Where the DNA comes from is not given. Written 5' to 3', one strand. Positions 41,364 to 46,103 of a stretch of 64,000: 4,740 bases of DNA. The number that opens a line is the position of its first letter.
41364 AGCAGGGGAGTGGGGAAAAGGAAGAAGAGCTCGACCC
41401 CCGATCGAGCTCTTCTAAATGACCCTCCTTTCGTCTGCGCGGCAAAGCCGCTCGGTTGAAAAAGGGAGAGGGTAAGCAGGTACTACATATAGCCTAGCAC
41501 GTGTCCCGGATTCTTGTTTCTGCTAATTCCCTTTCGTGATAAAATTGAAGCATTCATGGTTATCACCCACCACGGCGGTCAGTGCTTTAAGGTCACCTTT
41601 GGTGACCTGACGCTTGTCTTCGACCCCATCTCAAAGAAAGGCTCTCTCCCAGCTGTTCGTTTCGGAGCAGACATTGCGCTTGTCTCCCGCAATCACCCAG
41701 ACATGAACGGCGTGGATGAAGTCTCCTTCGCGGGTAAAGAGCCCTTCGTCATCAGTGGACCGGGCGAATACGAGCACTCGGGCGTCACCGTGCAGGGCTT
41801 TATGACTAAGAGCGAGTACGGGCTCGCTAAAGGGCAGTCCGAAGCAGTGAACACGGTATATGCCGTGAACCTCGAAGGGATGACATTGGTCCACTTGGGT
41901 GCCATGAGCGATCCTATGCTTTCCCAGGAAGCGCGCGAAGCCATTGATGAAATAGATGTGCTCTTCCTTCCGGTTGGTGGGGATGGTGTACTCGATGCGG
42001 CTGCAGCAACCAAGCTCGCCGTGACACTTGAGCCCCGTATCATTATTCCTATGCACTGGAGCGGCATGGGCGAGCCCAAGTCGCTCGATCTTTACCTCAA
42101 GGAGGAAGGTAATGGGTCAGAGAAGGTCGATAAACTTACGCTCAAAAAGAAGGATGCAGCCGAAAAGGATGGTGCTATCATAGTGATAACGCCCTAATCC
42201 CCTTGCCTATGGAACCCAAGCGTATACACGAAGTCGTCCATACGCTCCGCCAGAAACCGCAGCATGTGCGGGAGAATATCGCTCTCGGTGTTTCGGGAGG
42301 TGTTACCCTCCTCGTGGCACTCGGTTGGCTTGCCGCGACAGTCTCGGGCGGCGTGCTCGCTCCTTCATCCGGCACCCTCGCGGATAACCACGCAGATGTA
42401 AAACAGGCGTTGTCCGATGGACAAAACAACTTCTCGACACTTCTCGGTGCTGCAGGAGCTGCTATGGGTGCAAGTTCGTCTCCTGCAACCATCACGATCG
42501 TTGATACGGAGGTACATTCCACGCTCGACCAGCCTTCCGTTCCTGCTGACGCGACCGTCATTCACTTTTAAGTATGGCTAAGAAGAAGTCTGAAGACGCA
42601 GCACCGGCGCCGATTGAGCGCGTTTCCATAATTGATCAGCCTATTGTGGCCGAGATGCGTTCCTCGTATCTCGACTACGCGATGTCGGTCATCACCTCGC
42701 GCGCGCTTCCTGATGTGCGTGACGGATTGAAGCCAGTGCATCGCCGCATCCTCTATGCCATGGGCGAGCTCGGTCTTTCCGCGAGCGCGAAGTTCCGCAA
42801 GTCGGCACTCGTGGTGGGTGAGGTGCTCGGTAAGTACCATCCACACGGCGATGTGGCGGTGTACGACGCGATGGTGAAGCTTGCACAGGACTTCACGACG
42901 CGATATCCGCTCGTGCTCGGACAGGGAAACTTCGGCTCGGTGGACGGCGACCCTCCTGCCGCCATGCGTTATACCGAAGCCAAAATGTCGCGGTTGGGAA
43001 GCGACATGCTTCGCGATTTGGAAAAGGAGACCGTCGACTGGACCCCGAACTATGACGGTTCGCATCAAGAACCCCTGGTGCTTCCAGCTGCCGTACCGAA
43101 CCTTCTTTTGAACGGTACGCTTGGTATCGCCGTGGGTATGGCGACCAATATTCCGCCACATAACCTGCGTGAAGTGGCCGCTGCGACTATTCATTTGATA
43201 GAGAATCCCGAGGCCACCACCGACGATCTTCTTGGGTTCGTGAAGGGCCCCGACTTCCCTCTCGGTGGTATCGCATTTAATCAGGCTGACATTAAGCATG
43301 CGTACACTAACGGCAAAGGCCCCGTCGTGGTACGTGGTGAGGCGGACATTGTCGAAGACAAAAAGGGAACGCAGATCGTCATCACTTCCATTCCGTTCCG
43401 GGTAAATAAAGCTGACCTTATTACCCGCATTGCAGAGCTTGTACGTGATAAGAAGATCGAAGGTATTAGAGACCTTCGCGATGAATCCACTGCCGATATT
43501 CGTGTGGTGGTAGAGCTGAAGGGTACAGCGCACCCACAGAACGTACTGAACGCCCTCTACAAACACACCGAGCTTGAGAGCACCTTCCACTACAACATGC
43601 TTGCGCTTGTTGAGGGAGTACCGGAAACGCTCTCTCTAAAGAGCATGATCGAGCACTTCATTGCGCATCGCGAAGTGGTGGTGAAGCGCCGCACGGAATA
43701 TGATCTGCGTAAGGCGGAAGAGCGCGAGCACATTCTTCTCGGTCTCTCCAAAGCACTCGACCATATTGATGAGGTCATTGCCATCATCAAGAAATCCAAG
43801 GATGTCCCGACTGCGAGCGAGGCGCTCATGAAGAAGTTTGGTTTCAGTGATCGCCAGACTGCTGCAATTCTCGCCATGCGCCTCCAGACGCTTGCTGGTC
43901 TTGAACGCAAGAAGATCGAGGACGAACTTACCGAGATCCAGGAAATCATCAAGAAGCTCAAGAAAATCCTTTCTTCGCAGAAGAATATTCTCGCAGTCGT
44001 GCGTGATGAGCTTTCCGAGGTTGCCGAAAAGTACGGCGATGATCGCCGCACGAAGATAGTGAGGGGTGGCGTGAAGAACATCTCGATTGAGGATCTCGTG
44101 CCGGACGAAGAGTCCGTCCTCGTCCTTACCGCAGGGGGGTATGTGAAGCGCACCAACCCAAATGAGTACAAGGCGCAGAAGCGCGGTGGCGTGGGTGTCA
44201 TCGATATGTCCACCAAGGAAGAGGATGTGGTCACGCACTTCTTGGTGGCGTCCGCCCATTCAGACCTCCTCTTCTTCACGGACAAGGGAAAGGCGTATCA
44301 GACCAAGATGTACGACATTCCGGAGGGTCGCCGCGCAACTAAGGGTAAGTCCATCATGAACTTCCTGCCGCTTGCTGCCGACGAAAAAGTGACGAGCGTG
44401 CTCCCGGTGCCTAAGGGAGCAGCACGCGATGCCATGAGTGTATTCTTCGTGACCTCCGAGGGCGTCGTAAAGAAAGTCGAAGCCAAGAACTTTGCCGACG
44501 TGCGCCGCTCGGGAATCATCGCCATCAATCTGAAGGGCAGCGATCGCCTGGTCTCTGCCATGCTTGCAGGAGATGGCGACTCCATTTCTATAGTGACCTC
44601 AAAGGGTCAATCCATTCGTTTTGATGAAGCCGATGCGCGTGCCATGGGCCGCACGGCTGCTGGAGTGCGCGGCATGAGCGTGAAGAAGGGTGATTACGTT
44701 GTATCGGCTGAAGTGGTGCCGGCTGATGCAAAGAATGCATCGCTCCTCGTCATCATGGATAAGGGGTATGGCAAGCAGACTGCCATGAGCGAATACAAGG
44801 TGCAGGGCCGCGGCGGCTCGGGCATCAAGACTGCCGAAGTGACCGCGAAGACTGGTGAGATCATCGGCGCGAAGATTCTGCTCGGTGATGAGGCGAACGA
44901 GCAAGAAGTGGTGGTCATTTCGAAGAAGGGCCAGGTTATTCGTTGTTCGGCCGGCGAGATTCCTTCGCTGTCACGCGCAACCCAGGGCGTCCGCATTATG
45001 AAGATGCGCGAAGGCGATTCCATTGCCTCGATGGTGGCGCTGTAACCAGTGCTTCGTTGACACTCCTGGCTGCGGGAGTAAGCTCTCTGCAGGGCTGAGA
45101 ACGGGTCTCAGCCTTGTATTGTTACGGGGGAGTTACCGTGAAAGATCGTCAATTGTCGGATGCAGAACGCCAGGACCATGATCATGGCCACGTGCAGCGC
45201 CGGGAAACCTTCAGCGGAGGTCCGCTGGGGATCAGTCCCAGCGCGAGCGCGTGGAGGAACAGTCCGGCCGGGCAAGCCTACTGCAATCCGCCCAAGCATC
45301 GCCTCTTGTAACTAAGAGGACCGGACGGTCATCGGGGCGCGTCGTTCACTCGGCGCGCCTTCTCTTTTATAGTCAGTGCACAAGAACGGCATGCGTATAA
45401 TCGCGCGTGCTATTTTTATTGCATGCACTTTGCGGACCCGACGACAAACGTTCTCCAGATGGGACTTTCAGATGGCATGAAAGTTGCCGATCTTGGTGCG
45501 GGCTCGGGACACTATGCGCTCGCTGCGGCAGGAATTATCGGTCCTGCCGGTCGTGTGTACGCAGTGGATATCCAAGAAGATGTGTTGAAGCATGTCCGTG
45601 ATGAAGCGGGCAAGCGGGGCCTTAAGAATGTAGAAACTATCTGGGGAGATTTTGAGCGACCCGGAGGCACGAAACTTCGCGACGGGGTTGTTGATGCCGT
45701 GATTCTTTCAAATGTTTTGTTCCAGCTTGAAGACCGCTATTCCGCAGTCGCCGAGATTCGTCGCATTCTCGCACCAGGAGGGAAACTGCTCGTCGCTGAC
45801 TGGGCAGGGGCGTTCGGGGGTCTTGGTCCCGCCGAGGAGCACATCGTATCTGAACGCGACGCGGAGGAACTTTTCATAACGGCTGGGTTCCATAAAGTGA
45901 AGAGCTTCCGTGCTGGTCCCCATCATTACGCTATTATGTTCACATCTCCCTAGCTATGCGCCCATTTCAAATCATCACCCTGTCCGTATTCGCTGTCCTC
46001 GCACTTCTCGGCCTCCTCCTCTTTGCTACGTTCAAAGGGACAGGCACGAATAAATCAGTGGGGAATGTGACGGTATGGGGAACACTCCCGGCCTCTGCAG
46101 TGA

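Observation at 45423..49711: Operon-like cluster: methyltransferase + solute-binding-like protein + five tandem paralogous small secreted two-helix pilin-like proteins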

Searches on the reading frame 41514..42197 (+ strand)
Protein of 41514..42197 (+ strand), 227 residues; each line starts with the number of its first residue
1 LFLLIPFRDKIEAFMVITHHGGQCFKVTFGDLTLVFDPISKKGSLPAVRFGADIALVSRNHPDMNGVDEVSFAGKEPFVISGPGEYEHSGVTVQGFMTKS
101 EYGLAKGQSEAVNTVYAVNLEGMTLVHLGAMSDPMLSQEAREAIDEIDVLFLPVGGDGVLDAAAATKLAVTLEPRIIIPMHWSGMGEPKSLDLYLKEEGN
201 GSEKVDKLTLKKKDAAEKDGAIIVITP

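Call 37: search_protein_families(library=pfam, proteins=[window:41514-42197:+], max_evalue=0.01)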
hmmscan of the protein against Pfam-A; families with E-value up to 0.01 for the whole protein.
window:41514-42197:+ (227 aa): 2 families
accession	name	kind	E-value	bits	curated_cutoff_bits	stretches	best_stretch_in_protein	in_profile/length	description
PF13483.12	Lactamase_B_3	-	1.5e-28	100.2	24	1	17-181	2-160/160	Beta-lactamase superfamily domain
PF12706.13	Lactamase_B_2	-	5.8e-05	23.2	27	1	87-182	99-200/200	Beta-lactamase superfamily domain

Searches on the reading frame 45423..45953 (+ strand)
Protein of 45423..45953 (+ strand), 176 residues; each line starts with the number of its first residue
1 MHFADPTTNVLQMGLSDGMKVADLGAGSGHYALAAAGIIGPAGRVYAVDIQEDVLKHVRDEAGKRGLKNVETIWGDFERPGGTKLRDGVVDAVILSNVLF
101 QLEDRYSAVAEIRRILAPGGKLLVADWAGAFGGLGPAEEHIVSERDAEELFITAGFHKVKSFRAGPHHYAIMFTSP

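Call 3: search_protein_families(library=pfam, proteins=[window:45423-45953:+], max_evalue=1)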
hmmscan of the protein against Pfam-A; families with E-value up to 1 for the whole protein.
window:45423-45953:+ (176 aa): 23 families
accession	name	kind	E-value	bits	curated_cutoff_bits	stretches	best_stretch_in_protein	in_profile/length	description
PF13847.12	Methyltransf_31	-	6e-19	68.6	27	1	16-128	2-113/145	Methyltransferase domain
PF08241.18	Methyltransf_11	-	1e-17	65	21.2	1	23-124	2-95/95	Methyltransferase domain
PF13649.12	Methyltransf_25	-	1.5e-15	58.1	27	1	21-120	1-97/97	Methyltransferase domain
PF01209.24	Ubie_methyltran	-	1.6e-12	47.7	20.1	1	13-125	43-152/233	ubiE/COQ5 methyltransferase family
PF08242.18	Methyltransf_12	-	1e-10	42.6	30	1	23-122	2-98/98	Methyltransferase domain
PF13489.12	Methyltransf_23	-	4.8e-07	30.1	27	1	11-131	14-123/164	Methyltransferase domain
PF01135.25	PCMT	-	6.9e-07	29.7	20.3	1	8-76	66-132/210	Protein-L-isoaspartate(D-aspartate) O-methyltransferase (PCMT)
PF01269.23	Fibrillarin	-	3.5e-06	26.8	27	1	9-92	63-144/227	Fibrillarin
PF06325.19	PrmA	-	1.9e-05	24.7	22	1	10-108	154-248/296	Ribosomal protein L11 methyltransferase (PrmA)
PF08704.16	GCD14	-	3e-05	24.2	26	1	8-95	31-119/247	tRNA methyltransferase complex GCD14 subunit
PF05175.20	MTS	-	9.4e-05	22.6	23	1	5-122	17-136/170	Methyltransferase small domain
PF01728.25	FtsJ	-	0.00016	22.1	24.1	1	15-84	19-82/181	FtsJ-like methyltransferase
PF00891.24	Methyltransf_2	-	0.00036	20.4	22.3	1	15-142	60-182/210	O-methyltransferase domain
PF02475.24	TRM5-TYW2_MTfase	-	0.004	17.6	28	1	16-80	35-99/164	TRM5/TYW2 methyltransferase domain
PF02390.23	Methyltransf_4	-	0.0047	16.8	24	1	20-76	4-59/173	Putative methyltransferase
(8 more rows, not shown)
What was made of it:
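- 45423..45953 (+): Small cytoplasmic class I SAM-dependent methyltransferase (176 aa, no leader, no Cys). Its substrate is unknown. Methyltransf_31/11/25 at E = 6e-19 to 1e-15 (call 3).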

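Call 4: search_protein_families(library=ncbifam, proteins=[window:45423-45953:+], max_evalue=1)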
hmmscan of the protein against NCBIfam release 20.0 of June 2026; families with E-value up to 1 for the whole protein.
window:45423-45953:+ (176 aa): 66 families (the best 25 are shown)
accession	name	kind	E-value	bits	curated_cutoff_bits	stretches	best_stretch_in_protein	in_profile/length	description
NF008823.0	PRK11873.1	subfamily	2.4e-19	69.9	263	1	14-126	74-183/272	arsenite methyltransferase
NF041537.1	ArsM_AhpD_UU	exception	1.5e-17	63.4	510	1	15-127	74-183/345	arsenite methyltransferase/AhpD domain selenoprotein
NF047649.1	MTase_UXPK_star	exception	2e-15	56.5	460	1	15-127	75-184/283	methyltransferase/UXPK-star double selenoprotein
NF041536.1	ArsM_DUF2284_UU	exception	2.6e-15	55.7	575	1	15-126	74-182/459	arsenite methyltransferase/DUF2284 domain selenoprotein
NF001240.0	PRK00216.1-1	equivalog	2.6e-14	52.9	378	1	12-127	58-171/251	bifunctional demethylmenaquinone methyltransferase/2-methoxy-6-polyprenyl-1,4-benzoquinol methylase UbiE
NF052510.1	methyltran_MpqE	exception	8.2e-13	48.3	335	1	8-126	37-153/234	methyl-plastoquinone biosynthesis methyltransferase MpqE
NF001243.0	PRK00216.1-4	equivalog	7e-11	41.9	235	1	11-124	41-151/237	demethylmenaquinone methyltransferase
NF043040.1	corrin_prot_MT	hypoth_equivalog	7.3e-11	41.9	180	1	16-126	40-149/216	corrinoid protein-associated methyltransferase CpaM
NF045667.1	MTase_DVU1556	equivalog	4.3e-10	39.4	155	1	13-127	18-122/213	DVU_1556 family methyltransferase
TIGR02752.1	MenG_heptapren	equivalog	1.1e-09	38.2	419.85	1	11-124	39-149/231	demethylmenaquinone methyltransferase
NF040538.1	methyl_ArsM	equivalog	2.2e-09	37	500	2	17-62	61-106/356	arsinothricin biosynthesis methyltransferase ArsM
TIGR04364.1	methyltran_FxLD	equivalog_domain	2.6e-09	36.7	320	1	12-81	77-145/394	methyltransferase, FxLD system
NF001244.0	PRK00216.1-5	equivalog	3e-09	36.5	216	1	12-126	43-155/236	bifunctional demethylmenaquinone methyltransferase/2-methoxy-6-polyprenyl-1,4-benzoquinol methylase UbiE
TIGR02469.1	CbiT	equivalog_domain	7.1e-09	36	78.3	1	12-103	14-102/124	precorrin-6Y C5,15-methyltransferase (decarboxylating) subunit CbiT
NF010549.0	PRK13942.1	equivalog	3.2e-08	33.3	282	1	13-76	73-136/215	protein-L-isoaspartate O-methyltransferase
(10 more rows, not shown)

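Call 71: search_solved_structures(query=window:45423-45953:+, max_evalue=0.000001)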
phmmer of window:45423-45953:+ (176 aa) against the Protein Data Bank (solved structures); distinct sequences matched with E-value up to 0.000001: 5.
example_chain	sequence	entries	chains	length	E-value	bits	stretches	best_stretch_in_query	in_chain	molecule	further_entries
3dh0_A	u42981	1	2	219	2.9e-20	76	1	4-167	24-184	SAM dependent methyltransferase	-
5evj_A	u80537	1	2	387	5.6e-10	42.5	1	14-126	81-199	Arsenite methyltransferase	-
3i9f_A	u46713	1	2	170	8.1e-10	42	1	21-172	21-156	Putative type 11 methyltransferase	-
5m58_A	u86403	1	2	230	8.2e-08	35.5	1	12-124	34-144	C-methyltransferase CouO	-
5wp5_A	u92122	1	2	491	9.2e-08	35.3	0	17-123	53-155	Phosphomethylethanolamine N-methyltransferase 2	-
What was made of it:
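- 45423..45953 (+): The closest solved structure is 3dh0, an uncharacterised SAM methyltransferase (call 71).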
